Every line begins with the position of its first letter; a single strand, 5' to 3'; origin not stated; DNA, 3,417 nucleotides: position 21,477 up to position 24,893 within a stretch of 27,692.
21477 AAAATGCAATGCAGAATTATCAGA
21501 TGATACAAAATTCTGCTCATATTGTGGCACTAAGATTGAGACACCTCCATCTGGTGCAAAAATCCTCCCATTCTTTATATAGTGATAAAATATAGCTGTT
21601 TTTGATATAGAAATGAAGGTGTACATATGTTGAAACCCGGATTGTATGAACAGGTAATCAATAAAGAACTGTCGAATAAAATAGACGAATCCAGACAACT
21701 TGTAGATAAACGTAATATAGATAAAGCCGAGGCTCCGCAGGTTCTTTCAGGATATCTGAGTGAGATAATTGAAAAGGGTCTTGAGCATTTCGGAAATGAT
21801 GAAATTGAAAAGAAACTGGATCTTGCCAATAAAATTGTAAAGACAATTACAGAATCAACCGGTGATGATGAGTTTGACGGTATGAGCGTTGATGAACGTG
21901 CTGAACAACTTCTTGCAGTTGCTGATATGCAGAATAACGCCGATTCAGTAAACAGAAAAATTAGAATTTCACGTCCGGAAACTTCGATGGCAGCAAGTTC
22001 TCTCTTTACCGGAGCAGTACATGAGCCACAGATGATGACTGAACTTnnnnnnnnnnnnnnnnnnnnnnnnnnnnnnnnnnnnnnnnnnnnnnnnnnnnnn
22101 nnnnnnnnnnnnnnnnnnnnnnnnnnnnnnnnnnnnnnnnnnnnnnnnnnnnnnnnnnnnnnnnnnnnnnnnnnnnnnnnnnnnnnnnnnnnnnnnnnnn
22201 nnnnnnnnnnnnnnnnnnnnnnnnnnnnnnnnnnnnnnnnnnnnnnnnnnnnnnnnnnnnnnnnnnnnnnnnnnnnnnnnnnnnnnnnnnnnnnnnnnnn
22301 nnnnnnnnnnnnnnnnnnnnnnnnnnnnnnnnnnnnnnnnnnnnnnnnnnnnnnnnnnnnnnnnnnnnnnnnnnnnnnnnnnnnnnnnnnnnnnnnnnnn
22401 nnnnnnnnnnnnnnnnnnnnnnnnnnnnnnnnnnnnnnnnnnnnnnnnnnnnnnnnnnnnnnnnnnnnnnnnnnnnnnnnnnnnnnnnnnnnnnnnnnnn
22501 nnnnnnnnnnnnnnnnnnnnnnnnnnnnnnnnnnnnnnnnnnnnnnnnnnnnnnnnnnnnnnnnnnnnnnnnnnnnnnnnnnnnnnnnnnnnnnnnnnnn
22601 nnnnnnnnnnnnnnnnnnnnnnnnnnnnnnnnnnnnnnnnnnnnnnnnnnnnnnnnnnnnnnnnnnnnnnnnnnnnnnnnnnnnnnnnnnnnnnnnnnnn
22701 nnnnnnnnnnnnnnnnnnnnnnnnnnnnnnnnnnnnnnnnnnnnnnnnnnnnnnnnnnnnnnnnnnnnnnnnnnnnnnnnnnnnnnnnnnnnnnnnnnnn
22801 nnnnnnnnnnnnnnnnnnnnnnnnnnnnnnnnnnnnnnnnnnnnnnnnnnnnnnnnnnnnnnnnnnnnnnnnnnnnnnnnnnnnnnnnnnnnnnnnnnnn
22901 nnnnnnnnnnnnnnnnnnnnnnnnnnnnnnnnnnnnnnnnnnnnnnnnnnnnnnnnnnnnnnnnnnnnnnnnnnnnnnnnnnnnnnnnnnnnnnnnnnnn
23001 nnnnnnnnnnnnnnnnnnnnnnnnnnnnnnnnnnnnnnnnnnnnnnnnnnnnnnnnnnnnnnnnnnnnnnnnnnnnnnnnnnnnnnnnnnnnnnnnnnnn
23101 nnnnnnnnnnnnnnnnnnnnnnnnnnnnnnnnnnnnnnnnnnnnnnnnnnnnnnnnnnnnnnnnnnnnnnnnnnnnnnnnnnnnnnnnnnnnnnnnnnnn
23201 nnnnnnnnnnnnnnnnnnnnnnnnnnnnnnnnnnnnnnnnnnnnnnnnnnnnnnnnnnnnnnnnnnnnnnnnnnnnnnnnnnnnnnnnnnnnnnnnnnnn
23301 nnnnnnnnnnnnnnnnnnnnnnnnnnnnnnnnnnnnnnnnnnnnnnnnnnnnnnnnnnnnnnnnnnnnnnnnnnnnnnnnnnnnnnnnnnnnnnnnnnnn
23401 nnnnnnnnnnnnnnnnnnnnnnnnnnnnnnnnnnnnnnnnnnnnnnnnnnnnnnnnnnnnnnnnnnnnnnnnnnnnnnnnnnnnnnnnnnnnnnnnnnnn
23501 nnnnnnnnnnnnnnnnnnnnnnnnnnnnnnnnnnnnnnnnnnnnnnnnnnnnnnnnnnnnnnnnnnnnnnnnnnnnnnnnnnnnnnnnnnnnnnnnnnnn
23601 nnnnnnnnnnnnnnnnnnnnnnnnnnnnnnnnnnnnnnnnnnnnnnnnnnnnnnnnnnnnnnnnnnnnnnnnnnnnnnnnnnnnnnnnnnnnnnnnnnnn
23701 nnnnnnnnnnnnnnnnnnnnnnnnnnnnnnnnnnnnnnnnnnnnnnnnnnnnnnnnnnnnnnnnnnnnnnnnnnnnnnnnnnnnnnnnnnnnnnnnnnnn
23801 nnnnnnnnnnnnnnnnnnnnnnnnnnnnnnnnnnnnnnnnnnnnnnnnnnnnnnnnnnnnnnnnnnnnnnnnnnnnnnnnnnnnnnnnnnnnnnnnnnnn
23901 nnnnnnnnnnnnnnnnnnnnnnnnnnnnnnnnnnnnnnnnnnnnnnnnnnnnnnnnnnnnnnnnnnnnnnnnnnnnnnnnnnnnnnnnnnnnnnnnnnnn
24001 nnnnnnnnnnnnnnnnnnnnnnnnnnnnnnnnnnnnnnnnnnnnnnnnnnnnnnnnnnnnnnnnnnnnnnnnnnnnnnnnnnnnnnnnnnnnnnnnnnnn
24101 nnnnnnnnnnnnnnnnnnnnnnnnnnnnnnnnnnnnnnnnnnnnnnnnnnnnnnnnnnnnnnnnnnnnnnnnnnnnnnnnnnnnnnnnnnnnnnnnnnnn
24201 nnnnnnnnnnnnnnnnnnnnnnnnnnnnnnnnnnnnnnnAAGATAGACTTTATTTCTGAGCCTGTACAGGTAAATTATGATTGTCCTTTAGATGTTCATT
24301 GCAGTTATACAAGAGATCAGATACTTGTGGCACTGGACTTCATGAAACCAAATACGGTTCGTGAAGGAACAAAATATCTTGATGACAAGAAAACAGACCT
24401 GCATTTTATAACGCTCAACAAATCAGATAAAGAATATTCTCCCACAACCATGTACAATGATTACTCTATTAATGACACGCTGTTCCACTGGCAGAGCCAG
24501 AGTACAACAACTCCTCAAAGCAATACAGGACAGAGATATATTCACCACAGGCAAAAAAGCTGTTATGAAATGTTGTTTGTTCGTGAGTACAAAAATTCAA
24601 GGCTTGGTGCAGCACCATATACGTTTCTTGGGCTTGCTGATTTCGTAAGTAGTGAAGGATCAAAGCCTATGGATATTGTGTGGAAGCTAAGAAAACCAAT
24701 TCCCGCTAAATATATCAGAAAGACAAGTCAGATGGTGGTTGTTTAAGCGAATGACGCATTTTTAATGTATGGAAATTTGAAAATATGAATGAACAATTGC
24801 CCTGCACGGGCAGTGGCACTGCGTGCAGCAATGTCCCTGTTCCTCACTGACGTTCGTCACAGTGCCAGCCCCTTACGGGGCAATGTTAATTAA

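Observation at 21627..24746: Single-polypeptide PLD nuclease, DEAH helicase and DUF3427-like protein as a candidate stand-alone defence enzyme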

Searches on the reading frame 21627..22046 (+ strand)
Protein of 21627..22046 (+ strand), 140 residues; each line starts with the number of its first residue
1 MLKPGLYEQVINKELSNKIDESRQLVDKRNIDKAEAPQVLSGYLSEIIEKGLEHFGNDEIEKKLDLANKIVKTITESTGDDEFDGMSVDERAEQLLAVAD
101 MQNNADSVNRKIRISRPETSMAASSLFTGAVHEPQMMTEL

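Call 60: search_protein_representatives(protein=window:21627-22046:+)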
Query: 140 residues. Proteins with E-value up to 0.001 (for the whole library): 597; up to 1e-10: 185; up to 1e-30: 5. The best 150 are listed.
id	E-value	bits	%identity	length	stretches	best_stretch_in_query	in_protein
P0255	6.2e-52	191.6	72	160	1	1-128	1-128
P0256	3.9e-51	189.0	69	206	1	1-137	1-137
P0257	1.4e-39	151.7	56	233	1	1-140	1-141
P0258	1.7e-39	151.5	58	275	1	1-140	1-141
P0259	4.1e-36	140.5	74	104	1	1-95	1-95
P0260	1.9e-30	122.2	49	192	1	2-139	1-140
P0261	2.6e-30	121.8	47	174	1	1-137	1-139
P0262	3.9e-29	118.0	49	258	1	1-140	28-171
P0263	8.9e-29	116.8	48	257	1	1-136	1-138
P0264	1.0e-28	116.7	51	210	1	1-139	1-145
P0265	1.1e-28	116.5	48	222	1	1-140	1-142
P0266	2.4e-28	115.4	51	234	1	18-140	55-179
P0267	1.9e-27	112.5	56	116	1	1-108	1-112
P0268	2.3e-27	112.3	51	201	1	1-140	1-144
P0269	4.0e-27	111.5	48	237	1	1-140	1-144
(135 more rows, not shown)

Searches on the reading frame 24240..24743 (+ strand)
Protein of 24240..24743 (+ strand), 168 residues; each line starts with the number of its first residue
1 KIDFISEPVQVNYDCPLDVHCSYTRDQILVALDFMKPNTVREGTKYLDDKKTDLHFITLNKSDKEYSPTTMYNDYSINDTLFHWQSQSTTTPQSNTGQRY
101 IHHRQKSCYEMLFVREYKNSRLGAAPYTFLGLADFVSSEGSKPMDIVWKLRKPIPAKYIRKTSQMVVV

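Call 63: predict_structure(alignment_id=A2)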
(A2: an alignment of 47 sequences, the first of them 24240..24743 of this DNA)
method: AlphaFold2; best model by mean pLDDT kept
length: 168 residues; sequences in the alignment: 47
mean_pLDDT: 81.8   pTM: 0.80
mean pLDDT of the five models: 81.8, 80.3, 79.4, 78.1, 78.0
residues with pLDDT >= 90: 91; 70-90: 43; 50-70: 20; < 50: 14
segments of 3 or more residues with pLDDT < 50: 1-4, 67-69, 162-168
pLDDT, mean of each block of 10 residues (from residue 1): 57 92 92 83 86 90 52 83 88 94 96 82 79 95 91 87 33
secondary structure, 60 per line:
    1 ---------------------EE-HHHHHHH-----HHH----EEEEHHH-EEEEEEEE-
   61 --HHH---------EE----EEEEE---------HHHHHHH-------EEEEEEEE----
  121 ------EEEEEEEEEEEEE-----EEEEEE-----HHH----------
elements in order: H25-31 E44-47 E52-59 E81-85 H95-101 E109-116 E127-139 E145-150

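Call 67: fold_search(model_id=the predicted structure, library=pdb)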
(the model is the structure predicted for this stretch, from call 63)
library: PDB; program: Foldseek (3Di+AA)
matches with E <= 10: 273; with E <= 0.001: 3
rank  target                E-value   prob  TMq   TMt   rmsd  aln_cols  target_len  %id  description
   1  7clg_A                2.2e-05  1.00  0.62  0.14   4.5       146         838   21  Crystal structure of the ATP-dependent restriction endonuclease SauUSI (released 2021-01-20)
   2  7clg_B                1.5e-04  1.00  0.47  0.11   8.3       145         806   18  Crystal structure of the ATP-dependent restriction endonuclease SauUSI (released 2021-01-20)
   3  6a5n_A                1.6e-04  1.00  0.54  0.21   6.2       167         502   14  Crystal structure of Arabidopsis thaliana SUVH6 in complex with methylated DNA (released 2018-08-29)
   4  6a5m                  1.1e-03  1.00  0.51  0.20   4.6       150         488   13  Crystal structure of Arabidopsis thaliana SUVH6 in complex with SAM, form 2 (released 2018-08-29)
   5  4par_A                1.3e-03  1.00  0.38  0.23   6.1       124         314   18  The 5-Hydroxymethylcytosine-Specific Restriction Enzyme AbaSI in a Complex with Product-like DNA (released 2014-06-25)
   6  4par_C                2.7e-03  1.00  0.35  0.21   6.4       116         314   20  The 5-Hydroxymethylcytosine-Specific Restriction Enzyme AbaSI in a Complex with Product-like DNA (released 2014-06-25)
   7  6a5k                  4.3e-03  1.00  0.47  0.20   7.0       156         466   13  Crystal structure of Arabidopsis thaliana SUVH6 in complex with SAM, form 1 (released 2018-08-29)
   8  4qen_A                4.6e-03  1.00  0.53  0.21   6.2       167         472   12  crystal structure of KRYPTONITE in complex with mCHH DNA and SAH (released 2014-07-30)
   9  4qep_A                6.9e-03  1.00  0.52  0.22   6.2       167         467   12  crystal structure of KRYPTONITE in complex with mCHG DNA and SAH (released 2014-07-30)
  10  4ygi_A                1.0e-02  0.99  0.48  0.53   6.1       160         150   13  Crystal Structure of SUVH5 SRA bound to fully hydroxymethylated CG DNA (released 2016-02-17)
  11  4oky                  6.3e-02  0.87  0.33  0.21   6.9       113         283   13  Crystal structure of PvuRts1I, a 5-hydroxymethylcytosine DNA restriction endonuclease (released 2014-09-10)
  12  4oq2                  1.0e-01  0.93  0.40  0.25   4.1       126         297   13  5hmC specific restriction endonuclease PvuRTs1I (released 2014-03-12)
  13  4nj5                  1.3e-01  0.84  0.44  0.18   6.8       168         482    9  Crystal structure of SUVH9 (released 2014-01-22)
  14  6m2v_A                1.8e-01  0.69  0.44  0.39   6.5       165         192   11  Crystal structure of UHRF1 SRA complexed with fully-mCHG DNA. (released 2021-01-13)
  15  6zot_A                2.7e-01  0.28  0.25  0.27   7.8       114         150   14  Crystal structure of YTHDF3 YTH domain in complex with m6A RNA (released 2020-10-28)
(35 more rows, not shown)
